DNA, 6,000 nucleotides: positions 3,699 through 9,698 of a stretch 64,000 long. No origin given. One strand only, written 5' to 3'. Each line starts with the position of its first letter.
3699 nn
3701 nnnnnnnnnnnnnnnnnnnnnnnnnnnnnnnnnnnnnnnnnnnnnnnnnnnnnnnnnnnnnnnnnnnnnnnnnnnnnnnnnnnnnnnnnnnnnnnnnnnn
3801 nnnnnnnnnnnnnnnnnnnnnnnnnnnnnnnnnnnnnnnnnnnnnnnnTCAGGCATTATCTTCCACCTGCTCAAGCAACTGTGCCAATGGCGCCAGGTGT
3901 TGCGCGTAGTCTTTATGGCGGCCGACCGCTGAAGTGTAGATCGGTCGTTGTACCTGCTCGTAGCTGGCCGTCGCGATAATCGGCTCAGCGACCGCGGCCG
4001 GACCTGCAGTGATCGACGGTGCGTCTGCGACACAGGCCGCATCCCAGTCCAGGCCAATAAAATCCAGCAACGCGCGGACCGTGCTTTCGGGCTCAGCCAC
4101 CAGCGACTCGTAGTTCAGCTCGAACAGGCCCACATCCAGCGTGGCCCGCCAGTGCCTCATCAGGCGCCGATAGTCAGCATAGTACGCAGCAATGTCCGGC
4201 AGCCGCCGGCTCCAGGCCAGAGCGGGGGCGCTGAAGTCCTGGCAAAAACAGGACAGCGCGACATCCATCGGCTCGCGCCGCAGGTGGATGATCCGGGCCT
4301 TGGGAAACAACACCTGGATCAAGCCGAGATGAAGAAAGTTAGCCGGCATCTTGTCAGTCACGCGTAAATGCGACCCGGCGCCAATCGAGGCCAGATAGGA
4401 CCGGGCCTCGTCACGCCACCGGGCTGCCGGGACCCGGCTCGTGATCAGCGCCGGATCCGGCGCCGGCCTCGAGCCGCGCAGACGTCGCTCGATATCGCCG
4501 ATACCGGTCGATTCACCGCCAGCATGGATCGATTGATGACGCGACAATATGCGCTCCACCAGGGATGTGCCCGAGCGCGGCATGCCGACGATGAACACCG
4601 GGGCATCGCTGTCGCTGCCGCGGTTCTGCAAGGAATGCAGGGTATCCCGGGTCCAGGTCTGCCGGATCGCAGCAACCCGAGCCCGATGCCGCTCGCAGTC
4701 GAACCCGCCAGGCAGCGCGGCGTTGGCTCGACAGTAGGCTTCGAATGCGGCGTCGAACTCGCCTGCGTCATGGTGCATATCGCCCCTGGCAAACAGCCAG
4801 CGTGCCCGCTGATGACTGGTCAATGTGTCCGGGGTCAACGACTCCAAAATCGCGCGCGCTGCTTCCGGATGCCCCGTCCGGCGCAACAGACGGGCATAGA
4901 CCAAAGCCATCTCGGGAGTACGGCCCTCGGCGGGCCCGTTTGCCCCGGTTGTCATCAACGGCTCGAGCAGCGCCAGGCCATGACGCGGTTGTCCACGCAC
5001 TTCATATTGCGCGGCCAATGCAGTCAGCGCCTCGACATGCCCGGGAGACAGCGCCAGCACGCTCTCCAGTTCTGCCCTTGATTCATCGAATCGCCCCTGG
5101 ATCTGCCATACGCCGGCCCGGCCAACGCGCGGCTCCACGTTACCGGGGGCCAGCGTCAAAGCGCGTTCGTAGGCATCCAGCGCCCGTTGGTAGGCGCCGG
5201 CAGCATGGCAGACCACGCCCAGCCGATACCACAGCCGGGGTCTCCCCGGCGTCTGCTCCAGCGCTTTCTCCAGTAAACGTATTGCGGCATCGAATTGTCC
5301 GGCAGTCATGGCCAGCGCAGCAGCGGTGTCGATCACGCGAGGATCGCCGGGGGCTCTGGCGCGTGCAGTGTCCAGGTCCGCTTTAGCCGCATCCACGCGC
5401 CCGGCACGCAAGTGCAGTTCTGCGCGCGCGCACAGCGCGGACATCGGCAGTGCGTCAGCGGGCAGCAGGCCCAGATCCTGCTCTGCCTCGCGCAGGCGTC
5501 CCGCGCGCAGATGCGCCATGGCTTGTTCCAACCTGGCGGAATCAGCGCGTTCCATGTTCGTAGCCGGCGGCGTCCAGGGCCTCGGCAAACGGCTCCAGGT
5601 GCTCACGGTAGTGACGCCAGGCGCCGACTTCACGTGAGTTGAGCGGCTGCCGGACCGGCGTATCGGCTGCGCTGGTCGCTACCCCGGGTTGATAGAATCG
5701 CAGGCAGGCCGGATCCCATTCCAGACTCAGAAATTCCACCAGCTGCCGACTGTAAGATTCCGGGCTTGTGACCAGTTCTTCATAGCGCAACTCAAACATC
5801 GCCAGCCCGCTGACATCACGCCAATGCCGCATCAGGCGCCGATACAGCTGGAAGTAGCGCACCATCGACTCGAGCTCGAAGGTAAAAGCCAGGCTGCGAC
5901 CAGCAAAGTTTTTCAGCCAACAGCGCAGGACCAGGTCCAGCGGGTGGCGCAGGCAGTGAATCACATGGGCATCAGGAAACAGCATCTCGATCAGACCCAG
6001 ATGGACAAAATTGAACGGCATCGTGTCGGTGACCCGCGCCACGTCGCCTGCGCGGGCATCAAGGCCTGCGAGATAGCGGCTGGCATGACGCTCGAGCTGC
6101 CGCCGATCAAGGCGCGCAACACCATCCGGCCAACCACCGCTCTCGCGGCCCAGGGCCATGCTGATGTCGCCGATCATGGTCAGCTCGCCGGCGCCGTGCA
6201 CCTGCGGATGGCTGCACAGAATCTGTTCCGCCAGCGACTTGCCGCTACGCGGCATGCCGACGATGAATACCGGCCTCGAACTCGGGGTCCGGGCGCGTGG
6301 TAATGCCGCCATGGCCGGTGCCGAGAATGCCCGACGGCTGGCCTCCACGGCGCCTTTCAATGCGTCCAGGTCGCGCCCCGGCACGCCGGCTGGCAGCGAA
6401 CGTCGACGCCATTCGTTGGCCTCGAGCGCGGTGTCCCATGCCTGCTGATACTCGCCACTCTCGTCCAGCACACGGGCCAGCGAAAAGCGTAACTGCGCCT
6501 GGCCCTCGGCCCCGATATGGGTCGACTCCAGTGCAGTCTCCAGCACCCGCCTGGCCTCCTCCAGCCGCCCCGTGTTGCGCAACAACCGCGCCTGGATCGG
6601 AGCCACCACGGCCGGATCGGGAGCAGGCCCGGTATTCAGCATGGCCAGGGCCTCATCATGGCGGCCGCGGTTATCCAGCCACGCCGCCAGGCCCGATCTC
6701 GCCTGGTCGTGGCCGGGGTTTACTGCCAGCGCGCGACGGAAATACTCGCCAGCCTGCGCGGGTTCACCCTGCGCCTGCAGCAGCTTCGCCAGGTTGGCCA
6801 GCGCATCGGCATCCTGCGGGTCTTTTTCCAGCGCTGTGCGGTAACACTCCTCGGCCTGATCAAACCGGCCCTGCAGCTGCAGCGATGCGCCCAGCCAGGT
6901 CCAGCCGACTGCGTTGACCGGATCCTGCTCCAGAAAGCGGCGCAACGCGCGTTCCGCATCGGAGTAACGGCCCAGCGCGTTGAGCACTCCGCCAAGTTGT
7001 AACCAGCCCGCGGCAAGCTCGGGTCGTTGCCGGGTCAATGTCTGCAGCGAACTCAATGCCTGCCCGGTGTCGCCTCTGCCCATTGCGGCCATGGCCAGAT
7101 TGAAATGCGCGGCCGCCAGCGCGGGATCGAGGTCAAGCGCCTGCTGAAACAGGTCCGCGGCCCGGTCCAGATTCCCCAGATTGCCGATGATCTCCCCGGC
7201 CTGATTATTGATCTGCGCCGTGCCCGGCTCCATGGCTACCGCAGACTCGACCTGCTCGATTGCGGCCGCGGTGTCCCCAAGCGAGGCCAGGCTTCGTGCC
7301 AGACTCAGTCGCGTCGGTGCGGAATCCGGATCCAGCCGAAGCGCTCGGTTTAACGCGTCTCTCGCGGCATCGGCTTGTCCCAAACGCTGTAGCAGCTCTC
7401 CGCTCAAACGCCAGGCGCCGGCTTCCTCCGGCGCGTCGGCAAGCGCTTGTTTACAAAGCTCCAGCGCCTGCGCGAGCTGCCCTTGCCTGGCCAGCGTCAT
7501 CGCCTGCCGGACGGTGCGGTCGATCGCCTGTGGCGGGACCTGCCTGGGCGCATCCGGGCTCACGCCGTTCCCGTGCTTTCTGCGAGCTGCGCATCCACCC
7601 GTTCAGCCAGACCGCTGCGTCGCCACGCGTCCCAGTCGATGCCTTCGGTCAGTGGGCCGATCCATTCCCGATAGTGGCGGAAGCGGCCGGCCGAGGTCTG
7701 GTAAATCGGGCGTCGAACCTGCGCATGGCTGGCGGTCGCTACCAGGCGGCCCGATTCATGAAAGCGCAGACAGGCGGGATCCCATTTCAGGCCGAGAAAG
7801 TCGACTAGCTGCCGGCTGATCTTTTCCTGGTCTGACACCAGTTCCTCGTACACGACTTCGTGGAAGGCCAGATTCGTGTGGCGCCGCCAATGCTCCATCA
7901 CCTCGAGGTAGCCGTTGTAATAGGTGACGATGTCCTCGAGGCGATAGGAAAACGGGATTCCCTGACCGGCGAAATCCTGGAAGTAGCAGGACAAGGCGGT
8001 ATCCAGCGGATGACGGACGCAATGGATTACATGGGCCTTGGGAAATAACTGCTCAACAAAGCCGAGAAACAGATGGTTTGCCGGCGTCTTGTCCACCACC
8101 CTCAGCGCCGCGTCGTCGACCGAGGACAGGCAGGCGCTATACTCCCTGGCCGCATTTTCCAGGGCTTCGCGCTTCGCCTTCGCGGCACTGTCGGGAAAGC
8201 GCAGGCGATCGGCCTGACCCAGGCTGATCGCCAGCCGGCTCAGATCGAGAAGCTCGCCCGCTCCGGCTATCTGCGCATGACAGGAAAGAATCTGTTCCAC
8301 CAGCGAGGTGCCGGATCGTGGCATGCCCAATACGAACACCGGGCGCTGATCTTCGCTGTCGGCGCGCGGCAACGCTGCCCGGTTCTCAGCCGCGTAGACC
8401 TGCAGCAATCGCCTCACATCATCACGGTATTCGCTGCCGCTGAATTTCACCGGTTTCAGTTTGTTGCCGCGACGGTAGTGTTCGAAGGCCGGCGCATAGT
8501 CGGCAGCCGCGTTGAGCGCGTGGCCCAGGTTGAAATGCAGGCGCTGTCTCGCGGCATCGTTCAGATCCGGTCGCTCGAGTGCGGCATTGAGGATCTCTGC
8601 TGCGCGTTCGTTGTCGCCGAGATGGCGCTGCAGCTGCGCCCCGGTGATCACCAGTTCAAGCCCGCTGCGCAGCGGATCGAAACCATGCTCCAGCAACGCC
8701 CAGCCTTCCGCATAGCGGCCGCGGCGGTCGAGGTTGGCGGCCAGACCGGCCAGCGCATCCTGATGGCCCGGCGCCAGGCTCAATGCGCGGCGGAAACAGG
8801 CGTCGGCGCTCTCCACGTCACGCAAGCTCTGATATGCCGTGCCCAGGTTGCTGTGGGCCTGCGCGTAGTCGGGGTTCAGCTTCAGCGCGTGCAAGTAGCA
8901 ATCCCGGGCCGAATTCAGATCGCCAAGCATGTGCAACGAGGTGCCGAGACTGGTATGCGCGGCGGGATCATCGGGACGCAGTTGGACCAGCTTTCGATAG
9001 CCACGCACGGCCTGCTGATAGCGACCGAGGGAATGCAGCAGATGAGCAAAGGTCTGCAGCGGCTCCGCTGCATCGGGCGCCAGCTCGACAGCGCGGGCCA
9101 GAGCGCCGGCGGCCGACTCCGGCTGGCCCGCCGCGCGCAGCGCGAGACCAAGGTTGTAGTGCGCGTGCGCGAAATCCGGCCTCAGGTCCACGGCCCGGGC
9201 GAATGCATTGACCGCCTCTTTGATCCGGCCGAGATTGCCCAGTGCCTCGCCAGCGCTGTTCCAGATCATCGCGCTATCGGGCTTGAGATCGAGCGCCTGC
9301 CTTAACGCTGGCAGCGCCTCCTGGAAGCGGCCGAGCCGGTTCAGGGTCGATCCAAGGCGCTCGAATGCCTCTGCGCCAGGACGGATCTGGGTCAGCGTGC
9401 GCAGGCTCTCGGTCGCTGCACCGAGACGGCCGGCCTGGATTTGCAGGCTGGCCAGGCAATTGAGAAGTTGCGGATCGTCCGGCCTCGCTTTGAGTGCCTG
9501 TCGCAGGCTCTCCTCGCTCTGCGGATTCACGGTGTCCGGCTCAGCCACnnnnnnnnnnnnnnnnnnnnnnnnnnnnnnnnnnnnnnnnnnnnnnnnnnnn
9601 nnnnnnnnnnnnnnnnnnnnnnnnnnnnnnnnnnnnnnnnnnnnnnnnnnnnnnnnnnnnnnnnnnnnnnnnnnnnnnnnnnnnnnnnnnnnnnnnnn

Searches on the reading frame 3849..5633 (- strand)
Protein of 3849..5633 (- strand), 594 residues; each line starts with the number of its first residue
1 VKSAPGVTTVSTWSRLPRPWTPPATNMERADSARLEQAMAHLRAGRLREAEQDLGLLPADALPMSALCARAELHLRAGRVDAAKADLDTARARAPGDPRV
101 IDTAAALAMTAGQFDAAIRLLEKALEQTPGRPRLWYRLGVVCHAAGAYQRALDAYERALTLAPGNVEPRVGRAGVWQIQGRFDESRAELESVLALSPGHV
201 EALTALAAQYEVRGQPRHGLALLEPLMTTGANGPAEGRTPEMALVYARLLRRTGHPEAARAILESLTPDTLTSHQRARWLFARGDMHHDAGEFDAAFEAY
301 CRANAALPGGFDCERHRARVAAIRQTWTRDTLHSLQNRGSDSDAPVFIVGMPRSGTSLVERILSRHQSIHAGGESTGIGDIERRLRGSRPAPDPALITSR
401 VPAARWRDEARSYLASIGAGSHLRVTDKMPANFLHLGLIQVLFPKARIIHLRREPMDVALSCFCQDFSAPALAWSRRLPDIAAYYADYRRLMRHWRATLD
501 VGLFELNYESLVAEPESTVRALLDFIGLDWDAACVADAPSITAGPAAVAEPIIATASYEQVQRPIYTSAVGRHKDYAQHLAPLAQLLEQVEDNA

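Call 7: search_protein_families(library=pfam, proteins=[window:3849-5633:-], max_evalue=0.00001)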
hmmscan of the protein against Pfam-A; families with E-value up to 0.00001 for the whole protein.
window:3849-5633:- (594 aa): 16 families
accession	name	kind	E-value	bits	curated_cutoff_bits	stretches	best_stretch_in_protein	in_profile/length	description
PF13469.12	Sulfotransfer_3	-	7.6e-42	144.5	27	1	345-531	1-215/216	Sulfotransferase family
PF13432.12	TPR_16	-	1.5e-21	76.9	32.7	1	106-165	5-64/65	Tetratricopeptide repeat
PF14559.12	TPR_19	-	1.9e-21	76.6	25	2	144-209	3-67/68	Tetratricopeptide repeat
PF13428.12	TPR_14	-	3.1e-21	74.1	23.5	1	99-139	2-42/44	Tetratricopeptide repeat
PF07719.23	TPR_2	-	3.6e-21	73.9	27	1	132-165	1-34/34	Tetratricopeptide repeat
PF00515.34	TPR_1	-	5.9e-17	61.1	27.8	1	133-165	2-34/34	Tetratricopeptide repeat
PF13181.12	TPR_8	-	3.2e-14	52.3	25.7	0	133-164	2-33/34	Tetratricopeptide repeat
PF13414.12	TPR_11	-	5.4e-13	48.8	26.8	0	112-146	8-42/42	TPR repeat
PF00685.33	Sulfotransfer_1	-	5.9e-13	49.2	22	1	345-530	3-183/255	Sulfotransferase domain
PF13424.12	TPR_12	-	6.2e-13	49.2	30.1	0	65-126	4-73/77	Tetratricopeptide repeat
PF13431.12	TPR_17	-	1e-11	44.6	24.4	0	120-152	1-33/34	Tetratricopeptide repeat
PF23914.1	TPR_CcmH_CycH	-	8.3e-10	39.2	42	1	123-214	41-135/158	Cytochrome c-type biogenesis protein H TPR domain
PF13371.12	TPR_9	-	3e-08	34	35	1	145-202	8-65/73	Tetratricopeptide repeat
PF13429.12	TPR_15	-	4.4e-08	33.3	26.2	0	97-260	109-268/280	Tetratricopeptide repeat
PF12895.13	ANAPC3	-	7e-08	33.1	27.2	0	110-157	35-81/82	Anaphase-promoting complex, cyclosome, subunit 3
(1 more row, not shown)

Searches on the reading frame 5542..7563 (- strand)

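Call 7: search_protein_families(library=pfam, proteins=[window:5542-7563:-], max_evalue=0.00001)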
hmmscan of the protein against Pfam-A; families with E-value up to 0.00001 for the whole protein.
window:5542-7563:- (673 aa): 26 families (the best 25 are shown)
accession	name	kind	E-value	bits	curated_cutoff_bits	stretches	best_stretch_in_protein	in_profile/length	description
PF07719.23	TPR_2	-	3.9e-42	139.3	27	1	220-251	3-34/34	Tetratricopeptide repeat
PF14559.12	TPR_19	-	1.5e-39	134.6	25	5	263-318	2-57/68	Tetratricopeptide repeat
PF00515.34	TPR_1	-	5.3e-38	127.8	27.8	2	218-251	1-34/34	Tetratricopeptide repeat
PF13428.12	TPR_14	-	2.2e-36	121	23.5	1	220-261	3-44/44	Tetratricopeptide repeat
PF13432.12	TPR_16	-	5.6e-36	123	32.7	3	155-217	2-64/65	Tetratricopeptide repeat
PF13469.12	Sulfotransfer_3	-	6.6e-36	125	27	1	431-618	1-216/216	Sulfotransferase family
PF13181.12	TPR_8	-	2.1e-34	115.1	25.7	0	252-284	1-33/34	Tetratricopeptide repeat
PF13431.12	TPR_17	-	1.3e-33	112.8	24.4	1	240-271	1-32/34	Tetratricopeptide repeat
PF13424.12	TPR_12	-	1.1e-28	99.7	30.1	2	221-281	6-74/77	Tetratricopeptide repeat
PF13414.12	TPR_11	-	1.3e-26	92.5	26.8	1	231-266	7-42/42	TPR repeat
PF23914.1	TPR_CcmH_CycH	-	5e-21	75.6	42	2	206-308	38-143/158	Cytochrome c-type biogenesis protein H TPR domain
PF13176.12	TPR_7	-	5.1e-20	70.2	27.9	0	254-285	1-34/36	Tetratricopeptide repeat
PF13174.12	TPR_6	-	3.9e-19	68.3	26.3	0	54-81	6-33/33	Tetratricopeptide repeat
PF13371.12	TPR_9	-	2e-17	63.4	35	1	24-84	5-64/73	Tetratricopeptide repeat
PF24575.1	TPR_Slam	-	6.7e-15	55.8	35.2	0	136-204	35-101/104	Surface lipoprotein assembly modifier, N-terminal TPR repeats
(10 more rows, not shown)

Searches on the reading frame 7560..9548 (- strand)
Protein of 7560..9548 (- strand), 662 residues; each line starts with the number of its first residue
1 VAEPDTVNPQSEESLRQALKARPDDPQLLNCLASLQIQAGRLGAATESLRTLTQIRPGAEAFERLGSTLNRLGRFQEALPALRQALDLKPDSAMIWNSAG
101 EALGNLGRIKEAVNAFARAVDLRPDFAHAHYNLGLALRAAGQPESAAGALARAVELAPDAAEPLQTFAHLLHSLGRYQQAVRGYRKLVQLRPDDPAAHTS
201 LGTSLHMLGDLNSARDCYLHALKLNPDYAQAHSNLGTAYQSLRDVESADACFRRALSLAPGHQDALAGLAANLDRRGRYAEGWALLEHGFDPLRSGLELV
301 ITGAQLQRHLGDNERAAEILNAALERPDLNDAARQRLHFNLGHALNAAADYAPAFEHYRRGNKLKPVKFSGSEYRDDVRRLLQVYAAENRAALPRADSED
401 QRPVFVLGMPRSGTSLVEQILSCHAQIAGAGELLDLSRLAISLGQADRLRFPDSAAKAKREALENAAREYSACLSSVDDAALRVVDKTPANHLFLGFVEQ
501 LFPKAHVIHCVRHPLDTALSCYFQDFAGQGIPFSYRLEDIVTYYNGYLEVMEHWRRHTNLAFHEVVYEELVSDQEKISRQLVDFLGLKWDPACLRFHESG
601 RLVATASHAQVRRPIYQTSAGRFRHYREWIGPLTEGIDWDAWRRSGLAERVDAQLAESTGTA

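Call 7: search_protein_families(library=pfam, proteins=[window:7560-9548:-], max_evalue=0.00001)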
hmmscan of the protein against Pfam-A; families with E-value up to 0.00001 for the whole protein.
window:7560-9548:- (662 aa): 22 families
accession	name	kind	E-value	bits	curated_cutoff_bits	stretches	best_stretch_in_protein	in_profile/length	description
PF13181.12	TPR_8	-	5.4e-43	141.9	25.7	0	229-261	1-33/34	Tetratricopeptide repeat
PF13469.12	Sulfotransfer_3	-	8.6e-42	144.3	27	1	403-591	1-216/216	Sulfotransferase family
PF00515.34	TPR_1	-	3.3e-40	134.7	27.8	1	229-261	1-33/34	Tetratricopeptide repeat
PF13414.12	TPR_11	-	1.1e-36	124.7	26.8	3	205-241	4-40/42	TPR repeat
PF07719.23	TPR_2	-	1.1e-36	122.3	27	0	229-262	1-34/34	Tetratricopeptide repeat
PF13431.12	TPR_17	-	1e-29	100.7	24.4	0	217-248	1-32/34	Tetratricopeptide repeat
PF13432.12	TPR_16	-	1.3e-27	96.3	32.7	1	99-161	3-65/65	Tetratricopeptide repeat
PF13428.12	TPR_14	-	2.7e-24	83.6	23.5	0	60-99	2-41/44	Tetratricopeptide repeat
PF14559.12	TPR_19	-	1.6e-22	80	25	1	137-199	1-63/68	Tetratricopeptide repeat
PF23914.1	TPR_CcmH_CycH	-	6.4e-19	68.8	42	1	81-194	38-154/158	Cytochrome c-type biogenesis protein H TPR domain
PF13424.12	TPR_12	-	9.7e-19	67.8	30.1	1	60-124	4-76/77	Tetratricopeptide repeat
PF13174.12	TPR_6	-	1.8e-15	56.9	26.3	0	129-159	2-32/33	Tetratricopeptide repeat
PF13176.12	TPR_7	-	6.9e-14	51.1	27.9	0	231-261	1-31/36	Tetratricopeptide repeat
PF13371.12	TPR_9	-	5.8e-13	49.1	35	0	73-129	9-65/73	Tetratricopeptide repeat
PF00685.33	Sulfotransfer_1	-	1.9e-12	47.6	22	1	402-590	2-184/255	Sulfotransferase domain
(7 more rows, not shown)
